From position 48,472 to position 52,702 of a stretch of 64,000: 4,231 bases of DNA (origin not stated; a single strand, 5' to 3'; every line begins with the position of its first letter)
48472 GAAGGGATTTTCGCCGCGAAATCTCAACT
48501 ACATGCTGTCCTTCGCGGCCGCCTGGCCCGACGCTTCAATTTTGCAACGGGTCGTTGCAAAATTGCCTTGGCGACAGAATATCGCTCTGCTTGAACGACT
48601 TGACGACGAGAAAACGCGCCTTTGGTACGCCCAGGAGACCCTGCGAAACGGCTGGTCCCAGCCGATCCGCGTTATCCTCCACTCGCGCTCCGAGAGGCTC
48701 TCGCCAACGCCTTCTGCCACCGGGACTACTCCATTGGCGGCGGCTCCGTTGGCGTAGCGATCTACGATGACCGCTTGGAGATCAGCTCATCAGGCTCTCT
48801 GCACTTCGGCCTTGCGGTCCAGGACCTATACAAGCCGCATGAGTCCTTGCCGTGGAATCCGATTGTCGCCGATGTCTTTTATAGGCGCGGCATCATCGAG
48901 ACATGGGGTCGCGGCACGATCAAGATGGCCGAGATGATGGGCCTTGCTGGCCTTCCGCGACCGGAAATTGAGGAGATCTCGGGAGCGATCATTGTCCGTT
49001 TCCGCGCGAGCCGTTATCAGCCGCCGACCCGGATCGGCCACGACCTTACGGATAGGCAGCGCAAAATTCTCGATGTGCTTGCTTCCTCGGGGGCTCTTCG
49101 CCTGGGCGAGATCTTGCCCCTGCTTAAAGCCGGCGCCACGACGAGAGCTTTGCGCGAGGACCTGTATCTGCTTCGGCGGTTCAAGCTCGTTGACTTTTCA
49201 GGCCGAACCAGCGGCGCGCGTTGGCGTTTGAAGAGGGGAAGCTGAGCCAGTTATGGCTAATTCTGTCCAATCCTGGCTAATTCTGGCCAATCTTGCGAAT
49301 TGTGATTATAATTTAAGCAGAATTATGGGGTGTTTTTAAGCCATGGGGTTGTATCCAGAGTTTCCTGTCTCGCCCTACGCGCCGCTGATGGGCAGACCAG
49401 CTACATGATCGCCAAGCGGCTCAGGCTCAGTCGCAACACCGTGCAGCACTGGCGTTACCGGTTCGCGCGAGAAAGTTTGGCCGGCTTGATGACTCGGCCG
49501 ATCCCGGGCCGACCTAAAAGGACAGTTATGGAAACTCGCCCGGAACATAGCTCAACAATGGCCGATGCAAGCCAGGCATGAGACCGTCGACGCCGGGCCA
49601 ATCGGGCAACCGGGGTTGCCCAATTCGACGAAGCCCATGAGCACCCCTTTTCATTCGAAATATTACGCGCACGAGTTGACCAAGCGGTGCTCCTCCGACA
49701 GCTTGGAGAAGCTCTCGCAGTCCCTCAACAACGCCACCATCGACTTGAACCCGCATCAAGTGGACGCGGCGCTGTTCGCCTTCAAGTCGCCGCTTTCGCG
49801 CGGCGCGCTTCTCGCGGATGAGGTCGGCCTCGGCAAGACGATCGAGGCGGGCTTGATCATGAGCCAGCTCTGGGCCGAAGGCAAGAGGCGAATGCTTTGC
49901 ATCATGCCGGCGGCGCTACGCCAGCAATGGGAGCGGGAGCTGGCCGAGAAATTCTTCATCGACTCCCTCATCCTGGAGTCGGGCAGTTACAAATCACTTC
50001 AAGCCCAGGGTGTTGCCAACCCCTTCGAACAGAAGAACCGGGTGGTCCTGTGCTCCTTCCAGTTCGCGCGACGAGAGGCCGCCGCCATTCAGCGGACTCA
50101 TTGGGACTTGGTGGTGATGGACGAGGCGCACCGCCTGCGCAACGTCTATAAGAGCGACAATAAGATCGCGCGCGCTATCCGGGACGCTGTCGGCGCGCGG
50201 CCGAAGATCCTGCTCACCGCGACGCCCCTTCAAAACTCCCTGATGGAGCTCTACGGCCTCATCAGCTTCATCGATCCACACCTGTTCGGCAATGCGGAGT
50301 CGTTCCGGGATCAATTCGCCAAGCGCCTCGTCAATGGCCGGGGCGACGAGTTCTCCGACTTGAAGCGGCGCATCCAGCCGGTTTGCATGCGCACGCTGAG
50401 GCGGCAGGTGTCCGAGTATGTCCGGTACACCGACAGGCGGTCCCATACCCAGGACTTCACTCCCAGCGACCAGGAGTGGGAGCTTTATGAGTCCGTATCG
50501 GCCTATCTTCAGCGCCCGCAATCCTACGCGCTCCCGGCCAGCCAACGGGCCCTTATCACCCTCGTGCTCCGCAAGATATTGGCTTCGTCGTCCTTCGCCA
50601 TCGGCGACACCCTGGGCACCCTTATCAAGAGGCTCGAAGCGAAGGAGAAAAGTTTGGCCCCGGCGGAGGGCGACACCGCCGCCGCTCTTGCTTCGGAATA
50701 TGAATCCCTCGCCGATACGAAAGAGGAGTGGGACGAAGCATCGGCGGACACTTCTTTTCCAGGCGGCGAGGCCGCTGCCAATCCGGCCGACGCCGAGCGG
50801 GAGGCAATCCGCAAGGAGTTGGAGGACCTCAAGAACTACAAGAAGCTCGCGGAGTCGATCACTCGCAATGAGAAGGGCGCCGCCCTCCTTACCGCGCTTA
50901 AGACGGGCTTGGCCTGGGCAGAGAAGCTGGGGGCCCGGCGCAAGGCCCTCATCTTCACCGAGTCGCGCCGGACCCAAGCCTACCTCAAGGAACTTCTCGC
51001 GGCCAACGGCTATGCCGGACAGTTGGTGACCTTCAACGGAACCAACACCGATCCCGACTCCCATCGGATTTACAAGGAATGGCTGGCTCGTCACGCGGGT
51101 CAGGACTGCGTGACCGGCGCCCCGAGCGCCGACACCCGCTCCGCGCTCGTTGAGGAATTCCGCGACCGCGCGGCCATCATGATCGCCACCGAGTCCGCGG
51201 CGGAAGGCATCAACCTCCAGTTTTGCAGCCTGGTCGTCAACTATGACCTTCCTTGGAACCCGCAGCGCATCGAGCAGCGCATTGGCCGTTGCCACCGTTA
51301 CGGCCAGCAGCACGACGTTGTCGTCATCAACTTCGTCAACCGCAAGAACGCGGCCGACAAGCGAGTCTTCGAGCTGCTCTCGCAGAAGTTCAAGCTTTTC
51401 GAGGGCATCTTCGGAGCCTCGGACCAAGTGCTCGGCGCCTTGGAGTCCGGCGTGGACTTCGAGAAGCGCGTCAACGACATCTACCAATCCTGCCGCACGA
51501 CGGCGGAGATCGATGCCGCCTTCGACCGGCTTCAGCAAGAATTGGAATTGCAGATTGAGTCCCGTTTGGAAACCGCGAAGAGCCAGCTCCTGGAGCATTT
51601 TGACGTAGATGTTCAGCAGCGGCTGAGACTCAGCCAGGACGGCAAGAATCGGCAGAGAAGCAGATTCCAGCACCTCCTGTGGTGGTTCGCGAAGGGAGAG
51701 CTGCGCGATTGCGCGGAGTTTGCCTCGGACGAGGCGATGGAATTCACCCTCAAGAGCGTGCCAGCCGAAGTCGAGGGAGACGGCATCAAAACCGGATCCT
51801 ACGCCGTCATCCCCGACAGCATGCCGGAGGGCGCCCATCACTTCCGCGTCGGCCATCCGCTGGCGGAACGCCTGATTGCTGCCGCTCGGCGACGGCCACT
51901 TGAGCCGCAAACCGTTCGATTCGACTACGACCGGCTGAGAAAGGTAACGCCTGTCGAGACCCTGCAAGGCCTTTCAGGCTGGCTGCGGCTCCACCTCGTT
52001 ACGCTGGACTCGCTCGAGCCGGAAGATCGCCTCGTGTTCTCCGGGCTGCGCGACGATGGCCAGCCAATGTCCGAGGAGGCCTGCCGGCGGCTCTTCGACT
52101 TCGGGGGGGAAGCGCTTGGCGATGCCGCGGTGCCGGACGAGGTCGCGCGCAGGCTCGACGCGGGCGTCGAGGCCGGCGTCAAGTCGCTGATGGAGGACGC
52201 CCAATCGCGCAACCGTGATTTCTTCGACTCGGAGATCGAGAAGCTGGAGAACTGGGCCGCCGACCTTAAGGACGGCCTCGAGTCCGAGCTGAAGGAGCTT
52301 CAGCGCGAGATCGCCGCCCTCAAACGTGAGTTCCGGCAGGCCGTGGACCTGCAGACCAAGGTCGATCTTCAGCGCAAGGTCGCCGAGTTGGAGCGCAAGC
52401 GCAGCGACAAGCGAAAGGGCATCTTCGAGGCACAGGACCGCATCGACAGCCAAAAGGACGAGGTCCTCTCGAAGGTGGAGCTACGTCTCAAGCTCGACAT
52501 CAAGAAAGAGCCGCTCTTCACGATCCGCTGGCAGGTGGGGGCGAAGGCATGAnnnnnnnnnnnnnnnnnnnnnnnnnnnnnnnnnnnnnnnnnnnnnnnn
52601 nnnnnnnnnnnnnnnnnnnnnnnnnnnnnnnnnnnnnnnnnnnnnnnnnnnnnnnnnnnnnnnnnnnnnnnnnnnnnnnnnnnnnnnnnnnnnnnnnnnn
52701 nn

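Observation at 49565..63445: Tightly coupled candidate defense operon: SNF2 helicase, 64-aa protein, SMC-like ATPase, OLD-family ATPase-Toprim nuclease, 260-aa unknown, Type III mod, YhcG nuclease, Type III res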

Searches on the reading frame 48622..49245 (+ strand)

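Call 6: search_protein_families(library=pfam, proteins=[window:48622-49245:+], max_evalue=0.01)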
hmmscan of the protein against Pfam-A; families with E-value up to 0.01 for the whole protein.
window:48622-49245:+ (207 aa): 1 family
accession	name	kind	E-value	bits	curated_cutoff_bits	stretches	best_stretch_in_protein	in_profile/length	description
PF13749.12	HATPase_c_4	-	4.8e-18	65.4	26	1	40-126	1-88/89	Putative ATP-dependent DNA helicase recG C-terminal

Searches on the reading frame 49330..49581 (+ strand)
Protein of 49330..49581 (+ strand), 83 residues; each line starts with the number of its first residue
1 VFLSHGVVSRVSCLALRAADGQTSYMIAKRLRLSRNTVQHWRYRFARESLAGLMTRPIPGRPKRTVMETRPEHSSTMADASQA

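Call 6: search_protein_families(library=pfam, proteins=[window:49330-49581:+], max_evalue=0.01)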
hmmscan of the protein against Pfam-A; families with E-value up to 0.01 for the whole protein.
window:49330-49581:+ (83 aa): 6 families
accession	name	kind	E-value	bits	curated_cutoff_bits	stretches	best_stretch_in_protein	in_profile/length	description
PF13551.12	HTH_29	-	2e-10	41.1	28.1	1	16-64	6-55/64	Winged helix-turn helix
PF13384.12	HTH_23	-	1e-07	32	24.6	1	14-53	11-49/50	Homeodomain-like domain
PF13565.12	HTH_32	-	0.00012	23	33.7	1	37-65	1-29/73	Homeodomain-like domain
PF13518.12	HTH_28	-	0.00051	20.5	25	1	17-63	8-52/52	Helix-turn-helix domain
PF00196.25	GerE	-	0.0016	18.5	23.5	1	18-44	14-40/57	Bacterial regulatory proteins, luxR family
PF08281.18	Sigma70_r4_2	-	0.0091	16.1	25.7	0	13-44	18-49/54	Sigma-70, region 4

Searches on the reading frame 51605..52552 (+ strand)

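Call 67: search_protein_families(library=pfam, proteins=[window:51605-52552:+], max_evalue=10)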
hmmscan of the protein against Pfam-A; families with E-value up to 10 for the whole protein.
window:51605-52552:+ (315 aa): 7 families
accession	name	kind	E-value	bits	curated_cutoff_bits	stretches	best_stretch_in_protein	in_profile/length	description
PF03105.24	SPX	-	0.015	15.8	27.8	1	204-284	141-218/340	SPX domain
PF19962.4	EAD9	-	0.022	15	25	1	222-264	8-50/62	Effector-associated domain 9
PF20379.3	DUF6674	-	0.044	13.9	28.5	1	223-291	32-100/251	Family of unknown function (DUF6674)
PF16331.10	TolA_bind_tri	-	0.52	10.9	30.1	1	255-287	2-34/76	TolA binding protein trimerisation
PF14362.11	DUF4407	-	0.72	9.5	31.3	1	230-285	107-162/297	Domain of unknown function (DUF4407)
PF09686.15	Plasmid_RAQPRD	-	1.3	9.7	23.1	1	88-113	20-46/76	Plasmid protein of unknown function (Plasmid_RAQPRD)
PF16735.10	MYO10_CC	-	4.6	7.9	27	1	189-216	24-51/52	Unconventional myosin-X coiled coil domain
